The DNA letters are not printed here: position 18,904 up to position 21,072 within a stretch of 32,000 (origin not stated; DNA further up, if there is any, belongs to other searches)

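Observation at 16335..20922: Candidate undescribed TIR / SLOG / radical-SAM module on an AT-rich island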

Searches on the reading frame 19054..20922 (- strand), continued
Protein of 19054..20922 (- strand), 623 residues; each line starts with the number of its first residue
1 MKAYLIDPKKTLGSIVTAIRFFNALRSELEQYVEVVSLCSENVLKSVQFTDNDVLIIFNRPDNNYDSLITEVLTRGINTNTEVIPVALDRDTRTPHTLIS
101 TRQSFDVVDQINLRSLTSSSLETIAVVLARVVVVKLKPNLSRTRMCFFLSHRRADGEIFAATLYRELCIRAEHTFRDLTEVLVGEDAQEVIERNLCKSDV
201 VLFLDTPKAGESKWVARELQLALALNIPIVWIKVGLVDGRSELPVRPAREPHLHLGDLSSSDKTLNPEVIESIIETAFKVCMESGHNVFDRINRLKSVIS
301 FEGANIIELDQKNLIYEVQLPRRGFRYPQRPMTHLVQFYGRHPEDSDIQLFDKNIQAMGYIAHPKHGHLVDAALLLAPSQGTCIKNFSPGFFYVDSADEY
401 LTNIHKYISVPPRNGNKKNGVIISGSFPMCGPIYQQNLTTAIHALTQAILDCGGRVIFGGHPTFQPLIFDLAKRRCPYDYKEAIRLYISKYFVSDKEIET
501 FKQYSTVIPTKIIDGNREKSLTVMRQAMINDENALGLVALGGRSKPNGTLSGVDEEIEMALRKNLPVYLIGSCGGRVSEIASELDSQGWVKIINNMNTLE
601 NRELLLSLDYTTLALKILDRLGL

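Call 81: find_encoding_contigs(protein=P0002, flank=6000, max_places=2)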
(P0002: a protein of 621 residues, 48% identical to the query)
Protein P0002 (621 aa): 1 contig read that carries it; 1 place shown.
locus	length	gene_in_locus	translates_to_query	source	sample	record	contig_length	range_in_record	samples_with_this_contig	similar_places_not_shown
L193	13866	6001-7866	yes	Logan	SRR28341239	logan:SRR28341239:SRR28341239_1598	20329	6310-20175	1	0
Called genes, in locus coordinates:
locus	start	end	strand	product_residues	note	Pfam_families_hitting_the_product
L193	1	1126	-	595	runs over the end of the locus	PF27135:HTH_TnsB, PF09299:Mu-transpos_C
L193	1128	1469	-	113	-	PF27165:TnsB_N (weak)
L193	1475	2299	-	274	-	PF08722:Tn7_TnsA-like_N, PF08721:Tn7_Tnp_TnsA_C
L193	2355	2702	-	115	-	PF05066:HARE-HTH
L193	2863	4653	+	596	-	PF06527:TniQ, PF15978:TnsD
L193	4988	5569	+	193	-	PF13676:TIR_2 (faint)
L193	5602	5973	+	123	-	PF08937:ThsB_TIR (weak)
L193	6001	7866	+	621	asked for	PF13676:TIR_2, PF18180:LD_cluster3, PF18163:LD_cluster2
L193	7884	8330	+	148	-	PF08937:ThsB_TIR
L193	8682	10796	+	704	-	PF12161:HsdM_N, PF02384:N6_Mtase, PF05175:MTS (faint)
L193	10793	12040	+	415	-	PF01420:Methylase_S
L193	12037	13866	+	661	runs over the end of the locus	?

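Call 82: find_encoding_contigs(protein=P0005, flank=6000, max_places=2)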
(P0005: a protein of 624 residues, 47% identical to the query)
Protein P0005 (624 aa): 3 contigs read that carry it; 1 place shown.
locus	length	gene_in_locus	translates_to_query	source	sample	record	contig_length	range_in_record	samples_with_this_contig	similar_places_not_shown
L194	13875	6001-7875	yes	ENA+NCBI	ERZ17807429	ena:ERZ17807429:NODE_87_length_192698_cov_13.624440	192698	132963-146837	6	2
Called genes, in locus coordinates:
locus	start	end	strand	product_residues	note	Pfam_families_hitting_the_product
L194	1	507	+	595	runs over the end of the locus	PF00245:Alk_phosphatase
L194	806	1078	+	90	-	-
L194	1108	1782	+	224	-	PF00005:ABC_tran, PF02463:SMC_N (faint), PF13304:AAA_21 (faint)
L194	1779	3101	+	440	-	PF12704:MacB_PCD, PF02687:FtsX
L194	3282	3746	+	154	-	-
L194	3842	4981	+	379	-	PF00270:DEAD, PF04851:ResIII, PF00271:Helicase_C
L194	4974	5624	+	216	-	PF00293:NUDIX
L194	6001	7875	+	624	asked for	PF13676:TIR_2 (weak), PF18185:STALD (faint), PF18163:LD_cluster2, PF18180:LD_cluster3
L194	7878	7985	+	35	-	-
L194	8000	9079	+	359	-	-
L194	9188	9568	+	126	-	PF06803:DUF1232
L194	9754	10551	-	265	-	PF03328:HpcH_HpaI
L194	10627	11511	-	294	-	PF12974:Phosphonate-bd, PF16868:NMT1_3 (faint), PF09084:NMT1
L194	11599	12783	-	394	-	PF00155:Aminotran_1_2, PF01041:DegT_DnrJ_EryC1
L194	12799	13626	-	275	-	PF00528:BPD_transp_1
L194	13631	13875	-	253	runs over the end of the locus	PF00005:ABC_tran, PF13304:AAA_21 (faint)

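Call 89: search_protein_families(library=pfam, max_evalue=0.01, proteins=[L069:10673-11767:-, L069:10026-10679:+, L047:13517-14527:+, L047:12455-13504:+, L047:14553-17435:-, L040:5454-5870:+, L194:8000-9076:+])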
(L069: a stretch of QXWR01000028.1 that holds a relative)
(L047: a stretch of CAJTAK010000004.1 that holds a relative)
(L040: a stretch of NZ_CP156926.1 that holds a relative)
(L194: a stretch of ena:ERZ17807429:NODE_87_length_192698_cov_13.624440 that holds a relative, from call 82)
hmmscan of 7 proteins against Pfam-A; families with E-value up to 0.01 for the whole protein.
L069:10673-11767:- (365 aa): 3 families
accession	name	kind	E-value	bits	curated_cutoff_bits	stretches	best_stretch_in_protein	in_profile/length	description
PF13676.11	TIR_2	-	7.3e-11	43.1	28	1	3-96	1-98/122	TIR domain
PF01582.25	TIR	-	1.2e-05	25.7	21.3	1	27-80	27-80/179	TIR domain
PF05014.21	Nuc_deoxyrib_tr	-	8.8e-05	23.1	28.8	1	41-96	48-102/117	Nucleoside 2-deoxyribosyltransferase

L069:10026-10679:+ (218 aa): 4 families
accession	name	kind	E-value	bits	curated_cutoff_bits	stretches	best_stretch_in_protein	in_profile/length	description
PF20720.3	nSTAND3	-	0.00032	20.9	27.2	1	15-43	19-49/155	Novel STAND NTPase 3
PF13207.12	AAA_17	-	0.00033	21.4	27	1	20-154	2-121/136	AAA domain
PF13238.12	AAA_18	-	0.0012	19.7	29.4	1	17-46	2-25/128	AAA domain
PF13401.12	AAA_22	-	0.0068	17.2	27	0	15-43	7-37/130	AAA domain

L047:13517-14527:+ (337 aa): 6 families
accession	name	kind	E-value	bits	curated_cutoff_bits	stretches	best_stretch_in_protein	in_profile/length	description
PF07478.18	Dala_Dala_lig_C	-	8.7e-24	84.6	24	1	130-324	5-202/204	D-ala D-ala ligase C-terminus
PF13535.11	ATP-grasp_4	-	1.9e-10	41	27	1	155-298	3-152/160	ATP-grasp domain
PF02655.19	ATP-grasp_3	-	1.2e-06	29.1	23.2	1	119-274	3-137/160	ATP-grasp domain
PF02222.28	ATP-grasp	-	4.9e-05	23.5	27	1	127-201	3-77/179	ATP-grasp domain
PF02786.22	CPSase_L_D2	-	4.9e-05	23.4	19.8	1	124-295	6-177/211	Carbamoyl-phosphate synthase L chain, ATP binding domain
PF01071.24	GARS_A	-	7.2e-05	23.1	27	1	119-220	2-109/194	Phosphoribosylglycinamide synthetase, ATP-grasp (A) domain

L047:12455-13504:+ (350 aa): 3 families
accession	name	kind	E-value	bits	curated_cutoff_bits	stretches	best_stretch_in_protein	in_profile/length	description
PF04055.27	Radical_SAM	-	2.1e-10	41.5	29.5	1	105-251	2-157/166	Radical SAM superfamily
PF12544.13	LAM_C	-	0.00093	19.8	26.7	1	295-330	1-37/127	Lysine-2,3-aminomutase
PF13353.11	Fer4_12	-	0.0047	17.7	22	1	108-175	13-81/137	4Fe-4S single cluster domain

L047:14553-17435:- (961 aa): 10 families
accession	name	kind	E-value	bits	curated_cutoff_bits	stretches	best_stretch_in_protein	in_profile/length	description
PF13676.11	TIR_2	-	1.1e-13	52.1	28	1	23-145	1-117/122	TIR domain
PF13424.12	TPR_12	-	2.9e-12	47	30.1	1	639-710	4-76/77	Tetratricopeptide repeat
PF14559.12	TPR_19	-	1.6e-07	32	25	1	808-860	4-53/68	Tetratricopeptide repeat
PF13428.12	TPR_14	-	2.1e-07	31.4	23.5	0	603-625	6-28/44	Tetratricopeptide repeat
PF13176.12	TPR_7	-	5.9e-06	26.4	27.9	0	605-625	6-26/36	Tetratricopeptide repeat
PF13181.12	TPR_8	-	0.00015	22.1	25.7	0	681-709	3-31/34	Tetratricopeptide repeat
PF13174.12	TPR_6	-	0.00027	21.8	26.3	0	605-626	7-28/33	Tetratricopeptide repeat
PF20308.4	TPR-S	-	0.00034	21.6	27.6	0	614-717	2-91/102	Tetratricopeptide Repeats-Sensor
PF07719.23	TPR_2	-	0.0014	19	27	0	603-625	6-28/34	Tetratricopeptide repeat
PF13401.12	AAA_22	-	0.0074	17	27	0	201-252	7-60/130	AAA domain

L040:5454-5870:+ (139 aa): 0 families

L194:8000-9076:+ (359 aa): 0 families
